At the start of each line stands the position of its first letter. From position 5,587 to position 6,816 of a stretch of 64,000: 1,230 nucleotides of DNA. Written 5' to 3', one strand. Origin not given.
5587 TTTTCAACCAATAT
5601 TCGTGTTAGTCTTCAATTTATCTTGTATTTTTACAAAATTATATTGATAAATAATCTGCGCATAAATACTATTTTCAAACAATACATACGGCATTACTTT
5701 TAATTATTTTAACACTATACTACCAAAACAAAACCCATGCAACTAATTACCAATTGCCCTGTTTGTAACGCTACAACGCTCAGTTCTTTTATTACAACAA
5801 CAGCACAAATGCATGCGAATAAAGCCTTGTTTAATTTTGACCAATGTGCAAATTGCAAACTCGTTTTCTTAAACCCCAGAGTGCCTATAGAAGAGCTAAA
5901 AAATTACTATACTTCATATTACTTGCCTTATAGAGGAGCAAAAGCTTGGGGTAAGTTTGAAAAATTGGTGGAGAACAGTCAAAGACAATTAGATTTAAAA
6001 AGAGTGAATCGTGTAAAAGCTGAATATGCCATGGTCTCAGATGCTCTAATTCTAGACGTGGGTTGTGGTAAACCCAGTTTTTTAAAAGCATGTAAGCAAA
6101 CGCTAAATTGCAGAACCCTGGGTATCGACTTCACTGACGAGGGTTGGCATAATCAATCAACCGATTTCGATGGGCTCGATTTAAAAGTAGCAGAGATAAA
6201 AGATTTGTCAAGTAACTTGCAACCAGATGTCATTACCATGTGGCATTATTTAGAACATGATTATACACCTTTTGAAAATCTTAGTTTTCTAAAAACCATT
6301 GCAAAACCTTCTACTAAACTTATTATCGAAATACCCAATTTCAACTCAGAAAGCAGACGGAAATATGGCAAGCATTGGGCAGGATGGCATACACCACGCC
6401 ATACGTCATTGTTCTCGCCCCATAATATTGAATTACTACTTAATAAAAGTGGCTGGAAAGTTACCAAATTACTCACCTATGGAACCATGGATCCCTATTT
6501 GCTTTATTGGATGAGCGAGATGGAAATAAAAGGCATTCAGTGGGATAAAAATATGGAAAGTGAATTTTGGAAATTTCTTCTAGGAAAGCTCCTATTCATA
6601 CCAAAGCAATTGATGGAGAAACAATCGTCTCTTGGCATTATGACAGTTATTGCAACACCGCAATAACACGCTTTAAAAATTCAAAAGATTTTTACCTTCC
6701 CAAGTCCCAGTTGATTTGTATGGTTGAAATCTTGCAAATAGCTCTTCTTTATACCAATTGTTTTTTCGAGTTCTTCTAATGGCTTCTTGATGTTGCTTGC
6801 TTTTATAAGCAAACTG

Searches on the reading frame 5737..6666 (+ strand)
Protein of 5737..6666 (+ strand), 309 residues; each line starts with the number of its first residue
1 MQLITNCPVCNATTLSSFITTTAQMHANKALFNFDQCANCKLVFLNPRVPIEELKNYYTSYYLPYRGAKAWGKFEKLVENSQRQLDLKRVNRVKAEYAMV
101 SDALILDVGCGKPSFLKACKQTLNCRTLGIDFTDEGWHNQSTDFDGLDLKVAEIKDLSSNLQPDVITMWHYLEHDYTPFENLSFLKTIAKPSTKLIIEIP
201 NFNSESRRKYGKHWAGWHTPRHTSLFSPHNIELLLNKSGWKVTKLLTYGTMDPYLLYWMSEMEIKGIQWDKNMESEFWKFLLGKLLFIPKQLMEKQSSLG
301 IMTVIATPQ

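Call 5: search_protein_families(library=pfam, proteins=[window:5737-6666:+])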
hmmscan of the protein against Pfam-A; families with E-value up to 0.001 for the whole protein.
window:5737-6666:+ (309 aa): 2 families
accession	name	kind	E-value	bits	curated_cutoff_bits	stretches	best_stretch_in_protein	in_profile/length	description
PF13489.12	Methyltransf_23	-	4e-19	69.4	27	1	102-244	23-163/164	Methyltransferase domain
PF13649.12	Methyltransf_25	-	0.00071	20.7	27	0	105-187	1-88/97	Methyltransferase domain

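Call 21: search_protein_families(library=ncbifam, proteins=[window:5737-6666:+], max_evalue=0.01)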
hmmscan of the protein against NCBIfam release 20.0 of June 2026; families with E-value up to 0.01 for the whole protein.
window:5737-6666:+ (309 aa): 3 families
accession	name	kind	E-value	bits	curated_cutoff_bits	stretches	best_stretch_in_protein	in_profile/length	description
TIGR01983.1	UbiG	equivalog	0.00042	19.7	102.95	1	92-201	40-155/228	bifunctional 2-polyprenyl-6-hydroxyphenol methylase/3-demethylubiquinol 3-O-methyltransferase UbiG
NF045667.1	MTase_DVU1556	equivalog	0.0043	16.5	155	1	95-140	16-61/213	DVU_1556 family methyltransferase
TIGR02081.1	metW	equivalog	0.0059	16.2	189.5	0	102-204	14-114/194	methionine biosynthesis protein MetW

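Call 65: find_encoding_contigs(protein=window:5737-6666:+, flank=6000, max_places=3)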
Protein window:5737-6666:+ (309 aa): no gene with exactly this product is on record in the collection.
